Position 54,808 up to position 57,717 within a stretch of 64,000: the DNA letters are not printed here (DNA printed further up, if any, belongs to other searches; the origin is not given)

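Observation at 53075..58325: Candidate haem-dependent metal-handling cluster: di-haem peroxidase-propeller fusion, Trp-rich PEP-CTERM protein, His-rich OM barrel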

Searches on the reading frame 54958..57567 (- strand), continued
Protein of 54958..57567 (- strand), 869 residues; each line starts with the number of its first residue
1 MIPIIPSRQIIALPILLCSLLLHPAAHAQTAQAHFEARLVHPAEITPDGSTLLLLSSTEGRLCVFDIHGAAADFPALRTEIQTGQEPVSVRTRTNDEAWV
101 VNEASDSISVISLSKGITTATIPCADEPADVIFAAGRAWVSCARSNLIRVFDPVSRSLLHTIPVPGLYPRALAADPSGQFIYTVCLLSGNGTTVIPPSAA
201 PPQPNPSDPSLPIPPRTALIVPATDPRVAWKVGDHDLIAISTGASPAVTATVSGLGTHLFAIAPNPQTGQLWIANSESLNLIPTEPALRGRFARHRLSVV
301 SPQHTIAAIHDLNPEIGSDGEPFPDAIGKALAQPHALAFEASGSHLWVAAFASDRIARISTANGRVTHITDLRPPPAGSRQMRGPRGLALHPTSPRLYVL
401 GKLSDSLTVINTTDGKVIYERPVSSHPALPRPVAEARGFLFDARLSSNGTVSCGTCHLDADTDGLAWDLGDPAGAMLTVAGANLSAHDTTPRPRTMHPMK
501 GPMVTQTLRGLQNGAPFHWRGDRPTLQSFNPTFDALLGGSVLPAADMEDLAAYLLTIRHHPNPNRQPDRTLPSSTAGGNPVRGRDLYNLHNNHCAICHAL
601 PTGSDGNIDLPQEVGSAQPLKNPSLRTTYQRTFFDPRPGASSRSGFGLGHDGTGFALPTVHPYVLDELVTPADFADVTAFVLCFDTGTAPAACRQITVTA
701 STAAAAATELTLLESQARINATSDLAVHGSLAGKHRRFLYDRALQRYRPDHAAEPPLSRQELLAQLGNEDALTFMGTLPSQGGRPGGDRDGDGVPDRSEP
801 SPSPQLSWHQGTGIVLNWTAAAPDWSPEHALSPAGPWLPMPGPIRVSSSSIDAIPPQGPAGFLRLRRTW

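Call 9: find_related_loci(query=A1, collection=genome_contigs, flank=8000)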
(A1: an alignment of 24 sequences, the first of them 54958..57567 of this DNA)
Query A1 (869 aa) in genome_contigs; peptide patterns used: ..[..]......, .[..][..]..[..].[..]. (x = any residue, [..] = any of these).
599 stretches matched a pattern (row limit reached: there are more); 561 encode a relative of the query (tblastn E <= 1e-3); the best 80 are kept; 80 distinct loci.
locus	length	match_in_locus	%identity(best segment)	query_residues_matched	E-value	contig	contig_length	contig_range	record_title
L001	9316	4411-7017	96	1-869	0e+0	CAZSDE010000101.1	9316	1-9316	MAG TPA_asm: uncultured Akkermansia sp. isolate SRP193358_co1_715 genome assembly, contig: NODE_22203_length_9316_cov_4.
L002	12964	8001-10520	62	33-869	0e+0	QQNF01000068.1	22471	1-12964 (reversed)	MAG: Verrucomicrobia bacterium isolate V1-33 Ga0133913_10012439, whole genome shotgun sequence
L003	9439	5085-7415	58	7-788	0e+0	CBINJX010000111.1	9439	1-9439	MAG TPA_asm: uncultured Verrucomicrobiales bacterium isolate SRR16817047_binner12_Refined_46 genome assembly, contig: ER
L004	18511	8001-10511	54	34-869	0e+0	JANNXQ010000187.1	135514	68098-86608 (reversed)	MAG: Chthoniobacteraceae bacterium isolate VAR_34_metabat_159 VAR_34_k141_1408211, whole genome shotgun sequence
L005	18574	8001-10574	52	11-869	0e+0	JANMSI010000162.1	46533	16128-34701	MAG: Akkermansiaceae bacterium isolate SOY_29_metabat_46 SOY_29_k141_1500205, whole genome shotgun sequence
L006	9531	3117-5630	55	34-869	0e+0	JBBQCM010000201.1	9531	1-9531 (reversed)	MAG: Chthoniobacterales bacterium isolate Co_metawrap_1254 Cmw_1254_k141_6389320_length_9531_cov_10.9957, whole genome s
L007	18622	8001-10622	52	5-869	0e+0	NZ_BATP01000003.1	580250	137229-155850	Haloferula sp. BvORR071, whole genome shotgun sequence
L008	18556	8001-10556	52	26-869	0e+0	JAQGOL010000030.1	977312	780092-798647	MAG: Chthoniobacteraceae bacterium isolate RYN_612 scaffold_437645, whole genome shotgun sequence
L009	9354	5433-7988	55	26-869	0e+0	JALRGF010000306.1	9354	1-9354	MAG: Verrucomicrobiales bacterium isolate LJ.3 LJ_816416, whole genome shotgun sequence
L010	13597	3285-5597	55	6-794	0e+0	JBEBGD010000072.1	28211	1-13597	MAG: Chthoniobacteraceae bacterium isolate ASF_13 NODE_665_length_28211_cov_5.282655, whole genome shotgun sequence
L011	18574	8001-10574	52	17-869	0e+0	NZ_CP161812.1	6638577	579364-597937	Luteolibacter sp. Populi chromosome, complete genome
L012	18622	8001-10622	52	5-869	0e+0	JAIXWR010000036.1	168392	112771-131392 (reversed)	MAG: Verrucomicrobiaceae bacterium isolate D4_MAG_00024 pond_D4_MAG_00024_000000000034, whole genome shotgun sequence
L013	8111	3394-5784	54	13-805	0e+0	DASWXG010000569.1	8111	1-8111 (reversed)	MAG TPA_asm: Prosthecobacter sp. isolate SMAG_U3678 k141_724192, whole genome shotgun sequence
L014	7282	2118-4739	50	14-869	0e+0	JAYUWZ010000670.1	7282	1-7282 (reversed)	MAG: Verrucomicrobiaceae bacterium isolate GL130_UP_concoct_108_sub GL130_UP_concoct_108_sub_669, whole genome shotgun s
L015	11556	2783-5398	51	2-869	0e+0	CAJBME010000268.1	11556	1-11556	uncultured bacterium isolate Loc090402-4m_bin-0645 genome assembly, contig: bin-0645:268/377, whole genome shotgun seque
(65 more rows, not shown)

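Call 17: search_solved_structures(query=A1, max_evalue=1, show_alignments=0)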
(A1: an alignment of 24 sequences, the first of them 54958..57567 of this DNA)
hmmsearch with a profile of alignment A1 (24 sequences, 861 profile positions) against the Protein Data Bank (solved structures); distinct sequences matched with E-value up to 1: 37.
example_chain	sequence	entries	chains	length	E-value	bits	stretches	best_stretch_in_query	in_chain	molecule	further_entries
1l0q_A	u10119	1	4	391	8.9e-26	93.1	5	90-181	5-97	Surface layer protein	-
5c2v_B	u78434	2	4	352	2.2e-12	48.8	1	34-178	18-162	HYDRAZINE SYNTHASE BETA SUBUNIT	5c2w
5c2v_C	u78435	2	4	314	1.5e-08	36.1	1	421-463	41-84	HYDRAZINE SYNTHASE GAMMA SUBUNIT | Hypothetical (Di heme) protein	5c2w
1ri6_A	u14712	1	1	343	9.1e-06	26.9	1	326-401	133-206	putative isomerase ybhE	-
6e1c_A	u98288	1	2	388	1.6e-05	26.1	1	422-454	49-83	Di-heme enzyme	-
3bws_A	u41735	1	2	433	2.4e-05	25.5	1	100-176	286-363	protein Lp49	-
6nau_A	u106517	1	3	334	4.6e-05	24.6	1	325-401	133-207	6-phosphogluconolactonase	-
3o5c_A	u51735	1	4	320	0.00013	23.1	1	418-447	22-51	Cytochrome c551 peroxidase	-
3hfq_A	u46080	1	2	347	0.00025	22.2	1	284-408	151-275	uncharacterized protein lp_2219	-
9qdt_A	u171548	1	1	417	0.00066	20.8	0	498-548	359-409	Probable cytochrome c peroxidase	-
4qrj_A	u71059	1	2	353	0.011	16.7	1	314-397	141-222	putative 6-phosphogluconolactonase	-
2c1u_A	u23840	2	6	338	0.017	16.1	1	419-448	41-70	DI-HAEM CYTOCHROME C PEROXIDASE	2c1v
4aal_A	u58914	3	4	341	0.021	15.8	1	418-447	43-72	CYTOCHROME C551 PEROXIDASE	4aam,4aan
4aao_A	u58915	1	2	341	0.021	15.8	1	418-447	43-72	CYTOCHROME C551 PEROXIDASE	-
6rgo_A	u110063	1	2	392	0.024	15.6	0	31-104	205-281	Autophagy-related protein 21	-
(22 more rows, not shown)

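Call 53: predict_structure(alignment_id=A5)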
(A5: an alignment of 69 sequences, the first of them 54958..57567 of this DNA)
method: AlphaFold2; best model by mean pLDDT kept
length: 869 residues; sequences in the alignment: 69
mean_pLDDT: 90.0   pTM: 0.92
mean pLDDT of the five models: 90.0, 89.6, 87.8, 86.4, 85.3
residues with pLDDT >= 90: 599; 70-90: 216; 50-70: 38; < 50: 16
segments of 3 or more residues with pLDDT < 50: 1-9, 22-28
pLDDT, mean of each block of 10 residues (from residue 1): 44 57 48 91 98 96 95 93 97 98 97 97 95 98 95 98 95 96 89 91 91 92 95 94 96 93 97 94 83 93 83 78 82 97 98 98 97 88 97 97 97 96 88 92 92 90 70 90 87 91 83 80 83 83 93 93 93 96 87 77 87 85 86 91 89 84 76 94 94 97 97 95 95 95 97 97 96 96 92 92 88 87 90 92 88 86 91
secondary structure, 60 per line:
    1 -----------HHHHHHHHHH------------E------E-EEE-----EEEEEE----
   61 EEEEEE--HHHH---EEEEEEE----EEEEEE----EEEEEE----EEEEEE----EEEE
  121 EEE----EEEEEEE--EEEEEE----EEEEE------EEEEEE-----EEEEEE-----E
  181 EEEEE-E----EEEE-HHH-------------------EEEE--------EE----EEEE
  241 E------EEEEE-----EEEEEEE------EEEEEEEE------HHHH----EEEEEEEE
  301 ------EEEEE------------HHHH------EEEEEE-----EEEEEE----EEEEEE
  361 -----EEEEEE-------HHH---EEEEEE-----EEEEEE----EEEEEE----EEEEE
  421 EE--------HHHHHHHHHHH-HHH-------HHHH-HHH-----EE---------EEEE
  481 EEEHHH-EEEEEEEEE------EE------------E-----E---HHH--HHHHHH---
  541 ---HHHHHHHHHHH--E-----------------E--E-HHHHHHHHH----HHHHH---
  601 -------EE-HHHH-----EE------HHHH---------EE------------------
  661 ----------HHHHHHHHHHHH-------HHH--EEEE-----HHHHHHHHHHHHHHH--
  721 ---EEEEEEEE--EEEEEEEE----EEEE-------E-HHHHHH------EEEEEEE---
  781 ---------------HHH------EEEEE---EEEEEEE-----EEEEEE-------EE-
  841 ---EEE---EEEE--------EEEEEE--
elements in order (helices of 4 or more, strands of 3 or more residues): H12-21 E43-45 E51-56 E61-66 H69-72 E76-82 E87-92 E97-102 E107-112 E117-123 E128-134 E137-142 E147-151 E158-163 E169-174 E180-185 E192-195 E219-222 E237-241 E248-252 E258-264 E271-278 H285-288 E293-300 E307-311 H324-327 E334-339 E345-350 E355-360 E366-371 E385-390 E396-401 E406-411 E416-422 H431-441 H453-456 E477-483 E488-496 H532-537 H544-554 H580-588 H593-597 H611-614 H628-631 H671-682 E695-698 H704-718 E724-731 E734-741 E746-749 H759-764 E771-777 E805-809 E813-819 E825-830 E844-846 E850-853 E862-867

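Call 56: fold_search(model_id=the predicted structure, library=pdb)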
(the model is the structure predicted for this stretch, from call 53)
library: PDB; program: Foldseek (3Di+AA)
matches with E <= 10: 1969; with E <= 0.001: 1816
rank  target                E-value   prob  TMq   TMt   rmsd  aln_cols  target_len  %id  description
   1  5c2v_B                1.9e-16  1.00  0.31  0.73   8.9       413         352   15  Kuenenia stuttgartiensis Hydrazine Synthase (released 2015-10-14)
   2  1l0q_A                2.3e-15  1.00  0.30  0.65   4.0       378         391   17  Tandem YVTN beta-propeller and PKD domains from an archaeal surface layer protein (released 2002-11-06)
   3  7mq8_LN               3.9e-12  1.00  0.15  0.20  26.8       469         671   12  Cryo-EM structure of the human SSU processome, state pre-A1 (released 2021-09-22)
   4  9g33_UU               1.2e-11  1.00  0.16  0.16  23.9       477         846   10  Stalled 90S - Utp23-Krr1-deltaC3 (released 2025-06-18)
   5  8okv_D                1.3e-11  1.00  0.26  0.64   8.8       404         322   12  lipoprotein BT2095 from Bacteroides thetaiotamicron bound to cyanocobalamin CnCbl (released 2023-09-20)
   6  8gg8_B                1.5e-11  1.00  0.28  0.71   4.8       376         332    7  CryoEM structure of beta-2-adrenergic receptor in complex with GTP-bound Gs heterotrimer (transition intermediate #14  (released 2024-03-06)
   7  6cmk_A                1.5e-11  1.00  0.26  0.52   6.7       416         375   13  Crystal structure of Citrobacter koseri AztD (released 2019-03-13)
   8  9n73_LO               1.6e-11  1.00  0.25  0.27  14.8       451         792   12  SSU processome maturation and disassembly, State G (released 2025-10-29)
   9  3bws_A                1.8e-11  1.00  0.25  0.52  12.4       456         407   12  Crystal structure of the leptospiral antigen Lp49 (released 2008-10-07)
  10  5mzh_A                2.0e-11  1.00  0.26  0.51  17.6       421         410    9  Crystal structure of ODA16 from Chlamydomonas reinhardtii (released 2017-03-22)
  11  6cmk_B                2.2e-11  1.00  0.27  0.55   6.2       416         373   13  Crystal structure of Citrobacter koseri AztD (released 2019-03-13)
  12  6n01_C                2.2e-11  1.00  0.26  0.55   6.2       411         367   13  Structure of apo AztD from Citrobacter koseri (released 2019-09-18)
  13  1gxr_B                2.3e-11  1.00  0.27  0.69   5.5       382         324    9  WD40 Region of Human Groucho/TLE1 (released 2002-06-13)
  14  5mzh_B                2.4e-11  1.00  0.27  0.53  15.8       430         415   11  Crystal structure of ODA16 from Chlamydomonas reinhardtii (released 2017-03-22)
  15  7shf_D                2.5e-11  1.00  0.27  0.65  22.5       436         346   10  Cryo-EM structure of GPR158 coupled to the RGS7-Gbeta5 complex (released 2021-12-01)
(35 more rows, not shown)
